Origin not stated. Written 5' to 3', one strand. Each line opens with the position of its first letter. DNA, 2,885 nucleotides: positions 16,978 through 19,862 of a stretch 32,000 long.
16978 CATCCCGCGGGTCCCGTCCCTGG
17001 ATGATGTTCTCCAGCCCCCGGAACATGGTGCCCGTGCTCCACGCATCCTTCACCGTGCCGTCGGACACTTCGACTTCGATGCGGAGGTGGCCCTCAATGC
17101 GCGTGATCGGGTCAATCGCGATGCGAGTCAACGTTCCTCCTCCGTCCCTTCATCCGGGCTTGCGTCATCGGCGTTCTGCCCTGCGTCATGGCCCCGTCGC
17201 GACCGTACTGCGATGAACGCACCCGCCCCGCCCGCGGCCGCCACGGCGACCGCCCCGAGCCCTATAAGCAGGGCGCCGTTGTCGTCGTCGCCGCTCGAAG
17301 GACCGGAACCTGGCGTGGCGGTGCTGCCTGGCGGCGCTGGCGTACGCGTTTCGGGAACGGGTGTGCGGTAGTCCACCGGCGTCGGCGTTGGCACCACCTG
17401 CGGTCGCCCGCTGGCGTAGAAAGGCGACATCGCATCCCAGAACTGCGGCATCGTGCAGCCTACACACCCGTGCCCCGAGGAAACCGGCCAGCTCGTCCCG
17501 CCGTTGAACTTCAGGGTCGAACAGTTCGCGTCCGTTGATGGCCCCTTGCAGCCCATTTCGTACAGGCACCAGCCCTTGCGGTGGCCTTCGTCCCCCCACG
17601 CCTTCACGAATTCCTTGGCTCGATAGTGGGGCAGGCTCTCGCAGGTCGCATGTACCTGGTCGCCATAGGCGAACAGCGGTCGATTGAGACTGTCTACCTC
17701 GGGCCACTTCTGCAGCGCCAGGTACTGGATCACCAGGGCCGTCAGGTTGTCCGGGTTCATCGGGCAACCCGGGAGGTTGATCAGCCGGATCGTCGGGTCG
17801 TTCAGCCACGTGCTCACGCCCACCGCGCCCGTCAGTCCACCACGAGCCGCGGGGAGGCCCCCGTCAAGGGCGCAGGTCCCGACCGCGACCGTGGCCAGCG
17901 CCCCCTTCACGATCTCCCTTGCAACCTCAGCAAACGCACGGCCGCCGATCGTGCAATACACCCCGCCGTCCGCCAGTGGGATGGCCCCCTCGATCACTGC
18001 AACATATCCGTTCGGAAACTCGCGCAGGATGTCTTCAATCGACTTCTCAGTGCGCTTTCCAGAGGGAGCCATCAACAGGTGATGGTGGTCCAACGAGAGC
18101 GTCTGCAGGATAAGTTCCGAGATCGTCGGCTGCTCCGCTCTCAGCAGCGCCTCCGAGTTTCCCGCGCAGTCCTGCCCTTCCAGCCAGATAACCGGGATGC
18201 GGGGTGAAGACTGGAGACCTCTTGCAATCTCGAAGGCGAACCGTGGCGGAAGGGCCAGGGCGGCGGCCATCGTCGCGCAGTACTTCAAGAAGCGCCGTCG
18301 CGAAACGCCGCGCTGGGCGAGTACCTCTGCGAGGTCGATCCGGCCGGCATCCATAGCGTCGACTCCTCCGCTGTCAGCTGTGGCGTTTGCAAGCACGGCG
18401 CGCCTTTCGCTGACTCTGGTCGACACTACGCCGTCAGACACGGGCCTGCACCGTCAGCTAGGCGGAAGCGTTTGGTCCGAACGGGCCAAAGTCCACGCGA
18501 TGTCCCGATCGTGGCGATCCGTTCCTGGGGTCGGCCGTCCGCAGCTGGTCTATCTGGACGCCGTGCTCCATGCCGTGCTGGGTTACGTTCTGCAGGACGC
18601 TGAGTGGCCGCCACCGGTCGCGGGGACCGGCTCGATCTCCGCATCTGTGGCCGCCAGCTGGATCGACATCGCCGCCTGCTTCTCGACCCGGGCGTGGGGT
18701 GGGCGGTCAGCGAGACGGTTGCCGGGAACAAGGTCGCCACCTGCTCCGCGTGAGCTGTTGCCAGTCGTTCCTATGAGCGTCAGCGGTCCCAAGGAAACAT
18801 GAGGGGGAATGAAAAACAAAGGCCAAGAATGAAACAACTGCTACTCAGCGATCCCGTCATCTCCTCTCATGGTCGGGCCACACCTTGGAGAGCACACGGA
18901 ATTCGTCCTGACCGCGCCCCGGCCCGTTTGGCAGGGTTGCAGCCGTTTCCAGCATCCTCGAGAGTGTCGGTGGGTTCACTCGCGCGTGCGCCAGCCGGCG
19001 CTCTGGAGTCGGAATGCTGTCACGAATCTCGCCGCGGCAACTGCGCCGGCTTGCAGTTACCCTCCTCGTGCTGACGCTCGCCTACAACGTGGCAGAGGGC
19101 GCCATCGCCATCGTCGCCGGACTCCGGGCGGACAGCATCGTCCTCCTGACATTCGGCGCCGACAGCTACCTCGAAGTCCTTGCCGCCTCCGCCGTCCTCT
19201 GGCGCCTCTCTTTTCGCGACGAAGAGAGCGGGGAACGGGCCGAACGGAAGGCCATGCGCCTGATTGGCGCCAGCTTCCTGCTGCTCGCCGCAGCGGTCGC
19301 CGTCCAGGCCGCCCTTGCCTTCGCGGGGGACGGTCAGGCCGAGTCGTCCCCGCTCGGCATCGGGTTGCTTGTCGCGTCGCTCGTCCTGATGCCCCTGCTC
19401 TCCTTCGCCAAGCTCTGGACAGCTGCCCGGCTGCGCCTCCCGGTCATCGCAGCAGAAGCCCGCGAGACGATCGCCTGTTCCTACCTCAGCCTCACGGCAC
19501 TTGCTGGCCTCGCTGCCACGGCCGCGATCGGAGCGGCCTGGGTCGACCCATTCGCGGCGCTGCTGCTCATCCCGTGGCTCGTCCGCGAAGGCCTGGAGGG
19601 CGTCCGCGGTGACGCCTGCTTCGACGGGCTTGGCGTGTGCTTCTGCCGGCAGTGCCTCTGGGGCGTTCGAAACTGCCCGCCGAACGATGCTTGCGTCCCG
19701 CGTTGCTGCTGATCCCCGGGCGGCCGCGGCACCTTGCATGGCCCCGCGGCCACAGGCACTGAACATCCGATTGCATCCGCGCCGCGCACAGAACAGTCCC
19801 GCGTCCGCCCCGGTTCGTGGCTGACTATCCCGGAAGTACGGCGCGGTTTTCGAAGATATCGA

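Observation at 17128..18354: Small subunit has CxxN instead of the proximal-cluster CxxC, a long Pro/Thr tether and a TM anchor, with no electron-transfer partner encoded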

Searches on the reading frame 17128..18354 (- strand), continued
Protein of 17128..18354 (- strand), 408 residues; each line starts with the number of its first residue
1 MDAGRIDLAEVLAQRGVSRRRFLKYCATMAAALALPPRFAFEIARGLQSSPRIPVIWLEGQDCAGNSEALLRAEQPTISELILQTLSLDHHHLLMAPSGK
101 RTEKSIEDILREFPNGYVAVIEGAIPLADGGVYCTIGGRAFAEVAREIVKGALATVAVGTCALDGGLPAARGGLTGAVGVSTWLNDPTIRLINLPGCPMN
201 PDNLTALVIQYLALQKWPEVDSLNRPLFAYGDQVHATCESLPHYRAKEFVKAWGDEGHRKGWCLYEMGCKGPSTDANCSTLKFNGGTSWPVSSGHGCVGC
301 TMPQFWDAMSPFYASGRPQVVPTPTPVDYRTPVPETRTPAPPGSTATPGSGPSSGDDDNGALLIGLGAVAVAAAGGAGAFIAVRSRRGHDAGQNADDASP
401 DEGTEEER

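Call 88: search_solved_structures(query=P0132, max_evalue=1e-40, show_alignments=1)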
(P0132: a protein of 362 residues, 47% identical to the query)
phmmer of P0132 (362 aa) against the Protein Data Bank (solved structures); distinct sequences matched with E-value up to 1e-40: 40.
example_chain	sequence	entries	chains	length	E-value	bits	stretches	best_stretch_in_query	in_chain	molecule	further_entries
5xvb_S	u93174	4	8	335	3.3e-95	322.7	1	97-347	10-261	[NiFe]-hydrogenase 2 small subunit | Hydrogenase-2 small chain | NiFe hydrogenase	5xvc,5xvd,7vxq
6ehq_S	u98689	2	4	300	6e-95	321.8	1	97-347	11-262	Hydrogenase-2 small chain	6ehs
6gam_S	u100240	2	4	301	8.2e-95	321.4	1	97-347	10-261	Hydrogenase-2 small chain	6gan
6en9_S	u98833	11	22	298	1.1e-94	320.9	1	97-347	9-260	Hydrogenase-2 small chain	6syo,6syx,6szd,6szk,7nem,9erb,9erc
6g7m_S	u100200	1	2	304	6e-94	318.5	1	97-347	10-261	Hydrogenase-2 small chain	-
3myr_A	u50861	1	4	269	6.7e-85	288.7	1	98-361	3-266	Hydrogenase (NiFe) small subunit HydA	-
4upe_A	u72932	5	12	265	1.1e-84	288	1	98-358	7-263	NIFE-HYDROGENASE SMALL SUBUNIT | HYDROGENASE (NIFE) SMALL SUBUNIT HYDA | PERIPLASMIC [NIFE] HYDROGENASE SMALL SUBUNIT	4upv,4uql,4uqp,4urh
1yqw_A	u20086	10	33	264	1.3e-84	287.8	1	98-358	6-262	Periplasmic [NiFe] hydrogenase small subunit | HYDROGENASE (NIFE) SMALL SUBUNIT HYDA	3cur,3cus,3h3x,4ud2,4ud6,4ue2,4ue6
1yq9_A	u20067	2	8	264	2.4e-84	286.9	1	97-358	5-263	Periplasmic [NiFe] hydrogenase small subunit | PERIPLASMIC HYDROGENASE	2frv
1yrq_A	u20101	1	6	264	5.9e-84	285.6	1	98-358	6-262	Periplasmic [NiFe] hydrogenase small subunit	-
4ucw_A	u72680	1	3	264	6.9e-84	285.4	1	98-358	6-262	HYDROGENASE (NIFE) SMALL SUBUNIT HYDA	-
1frv_A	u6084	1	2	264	8.2e-84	285.2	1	97-358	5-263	HYDROGENASE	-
4ucq_A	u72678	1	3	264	8.3e-84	285.1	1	98-358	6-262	HYDROGENASE (NIFE) SMALL SUBUNIT HYDA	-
4ucx_A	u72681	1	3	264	1.5e-83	284.3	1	98-358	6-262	HYDROGENASE (NIFE) SMALL SUBUNIT HYDA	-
1frf_S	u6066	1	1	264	4e-83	282.9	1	98-358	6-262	[NI-FE] HYDROGENASE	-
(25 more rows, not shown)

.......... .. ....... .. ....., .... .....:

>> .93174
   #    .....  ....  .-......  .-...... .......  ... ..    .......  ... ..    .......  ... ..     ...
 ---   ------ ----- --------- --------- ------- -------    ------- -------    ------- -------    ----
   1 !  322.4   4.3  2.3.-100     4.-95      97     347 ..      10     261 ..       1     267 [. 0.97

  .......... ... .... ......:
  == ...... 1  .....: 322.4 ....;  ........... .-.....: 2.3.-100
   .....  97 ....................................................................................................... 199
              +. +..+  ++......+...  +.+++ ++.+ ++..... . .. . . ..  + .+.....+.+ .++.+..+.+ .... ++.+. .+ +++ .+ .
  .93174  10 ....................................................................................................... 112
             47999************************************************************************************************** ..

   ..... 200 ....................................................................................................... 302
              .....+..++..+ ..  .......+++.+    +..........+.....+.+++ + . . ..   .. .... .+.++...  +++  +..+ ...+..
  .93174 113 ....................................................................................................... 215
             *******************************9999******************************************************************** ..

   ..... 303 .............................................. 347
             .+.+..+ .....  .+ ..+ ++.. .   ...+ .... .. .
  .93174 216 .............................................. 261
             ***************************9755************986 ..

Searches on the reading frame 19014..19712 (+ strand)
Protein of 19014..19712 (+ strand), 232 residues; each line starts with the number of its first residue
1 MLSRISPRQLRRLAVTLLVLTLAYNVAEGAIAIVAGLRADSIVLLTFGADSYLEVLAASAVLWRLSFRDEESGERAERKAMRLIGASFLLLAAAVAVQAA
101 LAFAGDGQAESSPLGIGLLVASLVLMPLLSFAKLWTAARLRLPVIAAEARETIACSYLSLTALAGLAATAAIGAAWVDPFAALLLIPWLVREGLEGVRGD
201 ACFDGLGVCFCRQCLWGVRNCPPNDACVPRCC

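Call 3: search_protein_families(library=pfam, proteins=[window:19014-19712:+], max_evalue=0.01)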
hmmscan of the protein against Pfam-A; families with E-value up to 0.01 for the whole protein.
window:19014-19712:+ (232 aa): 1 family
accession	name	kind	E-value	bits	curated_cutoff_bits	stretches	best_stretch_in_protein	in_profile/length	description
PF01545.26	Cation_efflux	-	0.0012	19.1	26.6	1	20-187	3-180/198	Cation efflux family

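Call 85: search_protein_families(library=pfam, proteins=[window:19014-19712:+], max_evalue=0.01)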
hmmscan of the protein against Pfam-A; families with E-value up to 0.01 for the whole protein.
window:19014-19712:+ (232 aa): 1 family
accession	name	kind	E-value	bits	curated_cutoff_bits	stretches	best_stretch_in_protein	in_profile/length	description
PF01545.26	Cation_efflux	-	0.0012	19.1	26.6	1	20-187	3-180/198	Cation efflux family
